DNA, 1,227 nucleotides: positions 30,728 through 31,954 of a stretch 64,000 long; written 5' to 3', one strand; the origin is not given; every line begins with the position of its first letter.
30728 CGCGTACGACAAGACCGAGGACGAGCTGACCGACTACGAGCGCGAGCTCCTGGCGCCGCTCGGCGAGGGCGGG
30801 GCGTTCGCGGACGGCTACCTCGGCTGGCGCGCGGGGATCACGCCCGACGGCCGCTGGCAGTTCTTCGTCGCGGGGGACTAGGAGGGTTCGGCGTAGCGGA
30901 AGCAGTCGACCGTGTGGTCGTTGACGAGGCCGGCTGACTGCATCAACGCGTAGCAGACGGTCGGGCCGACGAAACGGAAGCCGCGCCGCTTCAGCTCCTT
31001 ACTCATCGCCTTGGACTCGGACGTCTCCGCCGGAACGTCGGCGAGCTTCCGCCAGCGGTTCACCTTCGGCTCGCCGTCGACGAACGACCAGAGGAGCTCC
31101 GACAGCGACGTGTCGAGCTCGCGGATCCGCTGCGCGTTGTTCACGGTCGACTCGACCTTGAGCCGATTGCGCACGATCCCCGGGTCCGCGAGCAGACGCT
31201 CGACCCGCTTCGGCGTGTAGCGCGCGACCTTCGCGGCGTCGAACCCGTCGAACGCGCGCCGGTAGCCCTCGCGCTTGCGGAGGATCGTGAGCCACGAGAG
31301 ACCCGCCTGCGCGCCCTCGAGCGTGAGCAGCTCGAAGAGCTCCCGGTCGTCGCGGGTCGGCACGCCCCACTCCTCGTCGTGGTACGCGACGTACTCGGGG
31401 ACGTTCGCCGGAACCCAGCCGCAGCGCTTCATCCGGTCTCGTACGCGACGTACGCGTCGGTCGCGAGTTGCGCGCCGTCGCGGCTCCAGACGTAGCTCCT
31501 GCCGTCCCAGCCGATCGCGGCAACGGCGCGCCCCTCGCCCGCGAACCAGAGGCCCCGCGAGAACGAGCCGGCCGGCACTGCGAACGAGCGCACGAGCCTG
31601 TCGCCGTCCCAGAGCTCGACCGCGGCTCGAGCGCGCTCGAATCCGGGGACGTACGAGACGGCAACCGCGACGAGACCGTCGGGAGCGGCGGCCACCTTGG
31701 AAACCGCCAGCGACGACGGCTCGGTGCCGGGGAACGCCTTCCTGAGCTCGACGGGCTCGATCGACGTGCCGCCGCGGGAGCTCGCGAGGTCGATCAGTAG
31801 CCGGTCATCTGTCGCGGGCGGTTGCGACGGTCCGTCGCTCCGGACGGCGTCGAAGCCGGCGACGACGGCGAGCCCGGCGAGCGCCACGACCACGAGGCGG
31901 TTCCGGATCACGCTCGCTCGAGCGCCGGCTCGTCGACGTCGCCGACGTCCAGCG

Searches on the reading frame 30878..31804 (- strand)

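Call 89: search_protein_families(library=pfam, proteins=[window:30878-31804:-], max_evalue=0.001)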
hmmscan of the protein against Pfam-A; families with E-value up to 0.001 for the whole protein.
window:30878-31804:- (308 aa): 1 family
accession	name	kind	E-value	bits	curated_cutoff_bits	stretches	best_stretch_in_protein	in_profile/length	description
PF03352.18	Adenine_glyco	-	8e-77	257.5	25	1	135-303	5-176/177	Methyladenine glycosylase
